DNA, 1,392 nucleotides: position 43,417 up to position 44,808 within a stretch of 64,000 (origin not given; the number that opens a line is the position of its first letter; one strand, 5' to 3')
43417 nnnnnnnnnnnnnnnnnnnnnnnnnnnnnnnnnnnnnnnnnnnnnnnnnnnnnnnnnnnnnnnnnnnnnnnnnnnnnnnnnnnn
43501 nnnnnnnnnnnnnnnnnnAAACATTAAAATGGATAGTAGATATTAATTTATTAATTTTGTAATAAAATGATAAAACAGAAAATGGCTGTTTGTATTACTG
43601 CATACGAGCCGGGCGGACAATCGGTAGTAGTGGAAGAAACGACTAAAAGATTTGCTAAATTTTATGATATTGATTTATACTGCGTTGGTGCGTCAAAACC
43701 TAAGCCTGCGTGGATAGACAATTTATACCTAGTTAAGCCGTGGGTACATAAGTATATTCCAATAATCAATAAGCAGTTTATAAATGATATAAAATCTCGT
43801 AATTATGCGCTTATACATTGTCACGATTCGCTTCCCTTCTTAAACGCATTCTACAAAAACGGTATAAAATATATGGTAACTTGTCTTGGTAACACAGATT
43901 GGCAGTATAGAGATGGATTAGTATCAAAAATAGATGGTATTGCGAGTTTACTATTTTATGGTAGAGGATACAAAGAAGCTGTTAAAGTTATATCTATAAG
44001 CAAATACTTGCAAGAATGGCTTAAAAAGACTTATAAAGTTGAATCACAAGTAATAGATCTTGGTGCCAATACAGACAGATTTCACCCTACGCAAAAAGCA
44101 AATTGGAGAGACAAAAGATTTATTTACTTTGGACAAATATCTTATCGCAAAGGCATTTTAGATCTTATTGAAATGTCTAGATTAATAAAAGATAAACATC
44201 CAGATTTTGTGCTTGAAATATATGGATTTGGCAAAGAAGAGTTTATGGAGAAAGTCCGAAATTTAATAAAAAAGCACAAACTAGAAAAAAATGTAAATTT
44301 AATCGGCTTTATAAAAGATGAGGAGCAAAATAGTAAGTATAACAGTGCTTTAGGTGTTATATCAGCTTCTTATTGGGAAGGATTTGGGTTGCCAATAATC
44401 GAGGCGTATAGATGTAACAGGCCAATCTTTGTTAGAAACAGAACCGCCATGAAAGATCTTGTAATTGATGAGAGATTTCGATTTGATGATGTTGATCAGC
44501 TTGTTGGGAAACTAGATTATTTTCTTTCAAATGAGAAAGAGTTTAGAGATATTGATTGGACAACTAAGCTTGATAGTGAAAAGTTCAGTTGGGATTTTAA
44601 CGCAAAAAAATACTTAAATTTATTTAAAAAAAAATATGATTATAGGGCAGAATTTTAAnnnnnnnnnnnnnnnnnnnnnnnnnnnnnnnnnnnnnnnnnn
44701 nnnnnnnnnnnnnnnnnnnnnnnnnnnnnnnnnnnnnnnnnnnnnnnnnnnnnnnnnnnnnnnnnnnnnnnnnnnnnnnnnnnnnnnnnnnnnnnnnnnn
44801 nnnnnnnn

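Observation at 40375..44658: Three-gene glycosyltransferase module present twice, with a 999-bp perfectly identical tract in the third gene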

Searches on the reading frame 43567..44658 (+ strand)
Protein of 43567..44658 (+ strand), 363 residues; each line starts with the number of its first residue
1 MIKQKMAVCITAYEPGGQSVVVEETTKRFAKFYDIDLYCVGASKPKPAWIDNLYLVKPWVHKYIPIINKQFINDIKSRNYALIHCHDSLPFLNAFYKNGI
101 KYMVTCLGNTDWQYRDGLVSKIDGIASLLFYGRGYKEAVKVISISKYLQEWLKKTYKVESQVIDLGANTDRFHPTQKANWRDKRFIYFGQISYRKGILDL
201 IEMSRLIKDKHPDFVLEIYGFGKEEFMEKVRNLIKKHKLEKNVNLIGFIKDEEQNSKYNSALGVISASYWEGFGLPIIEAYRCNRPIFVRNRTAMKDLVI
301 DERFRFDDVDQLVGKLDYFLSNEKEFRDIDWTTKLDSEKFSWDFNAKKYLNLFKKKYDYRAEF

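Call 7: search_protein_families(library=pfam, proteins=[window:43567-44658:+])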
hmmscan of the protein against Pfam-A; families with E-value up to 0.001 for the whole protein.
window:43567-44658:+ (363 aa): 5 families
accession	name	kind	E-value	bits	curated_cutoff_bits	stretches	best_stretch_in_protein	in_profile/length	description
PF00534.26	Glycos_transf_1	-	1e-24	87.4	26.4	1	174-327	7-163/172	Glycosyl transferases group 1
PF13692.12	Glyco_trans_1_4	-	2e-16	61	27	1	183-321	2-141/142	Glycosyl transferases group 1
PF13439.12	Glyco_transf_4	-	1.4e-11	45.1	28.5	1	15-171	1-170/170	Glycosyltransferase Family 4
PF20706.3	GT4-conflict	-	6.8e-07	29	26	1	142-313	151-333/385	Family 4 Glycosyltransferase in conflict systems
PF13524.12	Glyco_trans_1_2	-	0.00058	20.3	25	0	212-329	13-121/144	Glycosyl transferase-like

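Call 10: find_related_loci(query=window:43567-44658:+, collection=genome_contigs, flank=10000)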
Query window:43567-44658:+ (363 aa) in genome_contigs; peptide patterns used: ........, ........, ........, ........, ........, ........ (x = any residue, [..] = any of these).
43 stretches matched a pattern, but none encodes a relative of the query by tblastn (E <= 1e-3).

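Call 11: find_encoding_contigs(protein=window:43567-44658:+, flank=10000, max_places=10)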
Protein window:43567-44658:+ (363 aa): no gene with exactly this product is on record in the collection.

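Call 22: find_homologous_proteins(query=window:43567-44658:+, max_evalue=1e-20)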
Query window:43567-44658:+ (363 aa): 12 proteins with E <= 1e-20 among 1785 candidates.
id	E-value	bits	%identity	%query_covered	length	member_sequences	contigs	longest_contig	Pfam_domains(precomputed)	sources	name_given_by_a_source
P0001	1.9e-234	796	95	98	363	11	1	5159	PF00534.27,PF13439.13,PF20706.4,PF13692.13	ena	-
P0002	1.8e-131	457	56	98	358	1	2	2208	PF00534.27,PF13439.13,PF13692.13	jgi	jgi:glycosyltransferase involved in cell wall biosynthesis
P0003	1.3e-129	451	57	97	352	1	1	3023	PF00534.27,PF13439.13,PF13692.13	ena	-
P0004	4.5e-126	439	55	97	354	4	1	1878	PF00534.27,PF13579.13,PF13439.13,PF20706.4,PF13692.13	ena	-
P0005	4.7e-126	439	56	98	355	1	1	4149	PF00534.27,PF13439.13,PF13692.13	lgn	-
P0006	6.8e-126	438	55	97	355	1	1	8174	PF00534.27,PF13579.13,PF13439.13,PF20706.4,PF13692.13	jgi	jgi:glycosyltransferase involved in cell wall biosynthesis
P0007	1.1e-122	428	52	97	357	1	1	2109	PF00534.27,PF13579.13,PF13524.13,PF13439.13,PF13692.13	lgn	-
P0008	1.4e-122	428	55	96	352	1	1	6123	PF00534.27,PF13439.13,PF20706.4,PF13692.13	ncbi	-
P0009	2.4e-120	420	54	97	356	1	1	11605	PF00534.27,PF13524.13,PF13439.13,PF13692.13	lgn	-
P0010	4.4e-68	248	40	98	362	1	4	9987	PF00534.27,PF13439.13,PF13692.13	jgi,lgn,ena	jgi:glycosyltransferase involved in cell wall biosynthesis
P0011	2.8e-51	193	34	94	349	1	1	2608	PF00534.27,PF13579.13,PF13524.13,PF13439.13,PF20706.4,PF13692.13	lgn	-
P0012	1.5e-50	191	35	82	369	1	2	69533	PF00534.27,PF13579.13,PF13524.13,PF13439.13,PF20706.4,PF13692.13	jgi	jgi:glycosyltransferase involved in cell wall biosynthesis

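Call 23: list_cluster_members(proteins=[P0001])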
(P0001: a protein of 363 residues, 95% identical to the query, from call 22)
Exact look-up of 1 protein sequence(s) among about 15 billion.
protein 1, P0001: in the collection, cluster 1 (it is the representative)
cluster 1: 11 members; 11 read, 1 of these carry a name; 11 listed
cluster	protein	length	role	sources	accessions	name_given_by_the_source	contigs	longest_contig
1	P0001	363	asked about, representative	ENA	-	-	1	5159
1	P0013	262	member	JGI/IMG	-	glycosyltransferase involved in cell wall biosynthesis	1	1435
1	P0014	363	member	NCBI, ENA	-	-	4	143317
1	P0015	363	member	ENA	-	-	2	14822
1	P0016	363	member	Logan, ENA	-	-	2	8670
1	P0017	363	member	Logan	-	-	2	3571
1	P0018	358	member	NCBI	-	-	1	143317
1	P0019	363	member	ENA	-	-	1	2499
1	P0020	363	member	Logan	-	-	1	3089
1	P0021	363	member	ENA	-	-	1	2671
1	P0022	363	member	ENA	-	-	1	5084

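Call 26: find_encoding_contigs(protein=P0018, flank=3000, max_places=4)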
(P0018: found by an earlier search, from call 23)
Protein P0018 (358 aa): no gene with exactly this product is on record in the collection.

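Call 27: find_encoding_contigs(protein=P0003, flank=10000, max_places=4)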
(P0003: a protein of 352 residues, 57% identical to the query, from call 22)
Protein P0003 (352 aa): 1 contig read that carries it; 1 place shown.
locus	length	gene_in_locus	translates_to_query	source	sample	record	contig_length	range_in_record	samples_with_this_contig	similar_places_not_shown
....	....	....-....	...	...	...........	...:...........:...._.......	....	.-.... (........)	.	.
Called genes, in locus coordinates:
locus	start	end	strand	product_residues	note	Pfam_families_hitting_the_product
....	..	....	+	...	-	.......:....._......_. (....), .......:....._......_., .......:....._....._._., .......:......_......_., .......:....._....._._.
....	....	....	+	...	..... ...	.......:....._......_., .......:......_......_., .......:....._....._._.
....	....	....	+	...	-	?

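Call 28: find_encoding_contigs(protein=P0009, flank=10000, max_places=3)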
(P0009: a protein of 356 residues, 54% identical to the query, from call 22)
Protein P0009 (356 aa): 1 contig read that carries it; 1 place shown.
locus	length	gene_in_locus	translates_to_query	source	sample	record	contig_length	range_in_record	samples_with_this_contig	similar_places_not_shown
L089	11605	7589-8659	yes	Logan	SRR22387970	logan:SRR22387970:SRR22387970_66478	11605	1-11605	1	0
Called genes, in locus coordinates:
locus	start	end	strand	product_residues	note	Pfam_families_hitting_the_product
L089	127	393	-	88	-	-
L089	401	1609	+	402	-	PF13439:Glyco_transf_4, PF00534:Glycos_transf_1, PF13692:Glyco_trans_1_4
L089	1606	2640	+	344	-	PF01073:3Beta_HSD (weak), PF01370:Epimerase, PF04321:RmlD_sub_bind, PF16363:GDP_Man_Dehyd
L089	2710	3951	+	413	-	PF08421:Methyltransf_13, PF13489:Methyltransf_23, PF08484:Methyltransf_14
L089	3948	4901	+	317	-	PF01370:Epimerase, PF04321:RmlD_sub_bind, PF16363:GDP_Man_Dehyd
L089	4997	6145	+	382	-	PF08323:Glyco_transf_5 (faint), PF13439:Glyco_transf_4, PF13477:Glyco_trans_4_2 (weak), PF13579:Glyco_trans_4_4, PF20706:GT4-conflict (weak), PF00534:Glycos_transf_1, PF13692:Glyco_trans_1_4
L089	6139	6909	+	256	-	PF05050:Methyltransf_21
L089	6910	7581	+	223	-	PF13489:Methyltransf_23, PF08242:Methyltransf_12 (faint)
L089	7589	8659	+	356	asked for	PF13439:Glyco_transf_4, PF13524:Glyco_trans_1_2 (faint), PF00534:Glycos_transf_1, PF13692:Glyco_trans_1_4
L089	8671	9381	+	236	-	PF01209:Ubie_methyltran (weak), PF13489:Methyltransf_23, PF13847:Methyltransf_31, PF08241:Methyltransf_11, PF08242:Methyltransf_12, PF13649:Methyltransf_25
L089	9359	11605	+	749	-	?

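Call 29: find_encoding_contigs(protein=P0006, flank=10000, max_places=3)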
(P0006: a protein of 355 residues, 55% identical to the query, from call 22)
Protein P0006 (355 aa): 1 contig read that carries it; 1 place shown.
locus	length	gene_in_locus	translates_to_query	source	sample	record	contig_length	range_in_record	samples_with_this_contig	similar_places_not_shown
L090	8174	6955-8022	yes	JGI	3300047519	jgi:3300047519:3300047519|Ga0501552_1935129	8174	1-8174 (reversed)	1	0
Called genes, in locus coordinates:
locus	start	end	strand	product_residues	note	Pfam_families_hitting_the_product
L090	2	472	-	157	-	?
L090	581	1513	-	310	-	PF01073:3Beta_HSD, PF01370:Epimerase, PF02719:Polysacc_synt_2, PF04321:RmlD_sub_bind, PF05368:NmrA, PF13460:NAD_binding_10, PF16363:GDP_Man_Dehyd, PF07993:NAD_binding_4 (weak)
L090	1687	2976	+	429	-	PF01943:Polysacc_synt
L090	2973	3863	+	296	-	PF00535:Glycos_transf_2, PF10111:Glyco_tranf_2_2, PF13641:Glyco_tranf_2_3 (weak)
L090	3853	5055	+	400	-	PF13439:Glyco_transf_4 (weak), PF00534:Glycos_transf_1, PF13692:Glyco_trans_1_4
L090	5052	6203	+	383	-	PF08323:Glyco_transf_5 (weak), PF13439:Glyco_transf_4, PF13579:Glyco_trans_4_4, PF00534:Glycos_transf_1, PF13692:Glyco_trans_1_4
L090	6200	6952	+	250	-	PF05050:Methyltransf_21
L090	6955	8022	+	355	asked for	PF13439:Glyco_transf_4, PF13579:Glyco_trans_4_4, PF20706:GT4-conflict, PF00534:Glycos_transf_1, PF13692:Glyco_trans_1_4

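Call 34: search_protein_families(library=ncbifam, proteins=[window:43567-44658:+], max_evalue=0.00001)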
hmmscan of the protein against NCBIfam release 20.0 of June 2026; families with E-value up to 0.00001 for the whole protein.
window:43567-44658:+ (363 aa): 19 families
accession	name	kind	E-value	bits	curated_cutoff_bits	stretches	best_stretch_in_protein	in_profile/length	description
TIGR04047.1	MSMEG_0565_glyc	hypoth_equivalog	2.2e-17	63.2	259.85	1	132-354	133-372/373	MSMEG_0565 family glycosyltransferase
NF047880.1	glyco_SdgA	exception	2.1e-15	56.3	800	1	155-351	288-485/488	serine-aspartate repeat adhesin O-glycosyltransferase SdgA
NF041876.1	EPS_EpsE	equivalog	3.9e-15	56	400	1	146-303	174-338/389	exopolysaccharide biosynthesis GT4 family glycosyltransferase EpsE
NF047881.1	glyco_SdgB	exception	9.4e-15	54.2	800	1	168-349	307-489/496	serine-aspartate repeat adhesin O-glycosyltransferase SdgB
NF041010.1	glycosy_Agl16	equivalog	8.9e-12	44.5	575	1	137-355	133-350/352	glycosylation protein Agl16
NF046085.1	XrtY_assoc_Gly1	equivalog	1.1e-11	44.2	400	1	173-355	200-383/387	XrtY-associated glycosyltransferase XYAG1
NF053513.1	Gtran_IagA_BgsA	equivalog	4.5e-11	42.3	460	1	135-322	103-299/333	LTA glycolipid anchor biosynthesis glycosyltransferase, IagA/BgsA family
NF038295.1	EPS_HpsP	equivalog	1.2e-10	41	550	1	183-354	208-385/388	hormogonium polysaccharide biosynthesis glycosyltransferase HpsP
TIGR02149.1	glgA_Coryne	subfamily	3.2e-09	36.4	302.4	1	134-355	141-389/391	glycogen synthase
NF049987.1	DaglGlyslTfaseDgs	equivalog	1.6e-08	33.9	500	1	168-302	144-273/332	processive diacylglycerol alpha-glucosyltransferase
TIGR04157.1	glyco_rSAM_CFB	subfamily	3.7e-08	32.8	400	1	135-303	167-343/406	TIGR04157 family glycosyltransferase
TIGR03999.1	thiol_BshA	equivalog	3.7e-08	32.7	273.7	1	136-355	143-372/375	N-acetyl-alpha-D-glucosaminyl L-malate synthase BshA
NF038255.1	exopoly_VpsD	equivalog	3.7e-08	32.6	300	1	141-287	160-309/381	VpsD family glycosyltransferase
NF049988.1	MGlcDAGSynMgs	equivalog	3.8e-08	33.1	400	1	188-355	219-386/398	alpha-monoglucosyldiacylglycerol synthase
NF012028.0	PRK15484.1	subfamily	2e-07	30.4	618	1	135-355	137-377/380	lipopolysaccharide N-acetylglucosaminyltransferase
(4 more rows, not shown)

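Call 42: find_encoding_contigs(protein=P0017, flank=5000, max_places=4)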
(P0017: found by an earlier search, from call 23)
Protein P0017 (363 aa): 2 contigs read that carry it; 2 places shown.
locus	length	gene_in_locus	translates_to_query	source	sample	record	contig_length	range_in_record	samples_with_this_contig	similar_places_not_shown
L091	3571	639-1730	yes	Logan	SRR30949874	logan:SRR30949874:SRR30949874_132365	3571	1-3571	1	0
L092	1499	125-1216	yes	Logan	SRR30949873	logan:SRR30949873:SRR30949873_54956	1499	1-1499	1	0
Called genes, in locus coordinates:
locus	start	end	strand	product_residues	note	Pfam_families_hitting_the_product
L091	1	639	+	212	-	?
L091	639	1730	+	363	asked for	PF13439:Glyco_transf_4, PF20706:GT4-conflict (weak), PF00534:Glycos_transf_1, PF13692:Glyco_trans_1_4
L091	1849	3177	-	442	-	-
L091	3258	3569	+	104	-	?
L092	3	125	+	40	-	?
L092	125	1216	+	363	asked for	PF13439:Glyco_transf_4, PF20706:GT4-conflict (weak), PF00534:Glycos_transf_1, PF13692:Glyco_trans_1_4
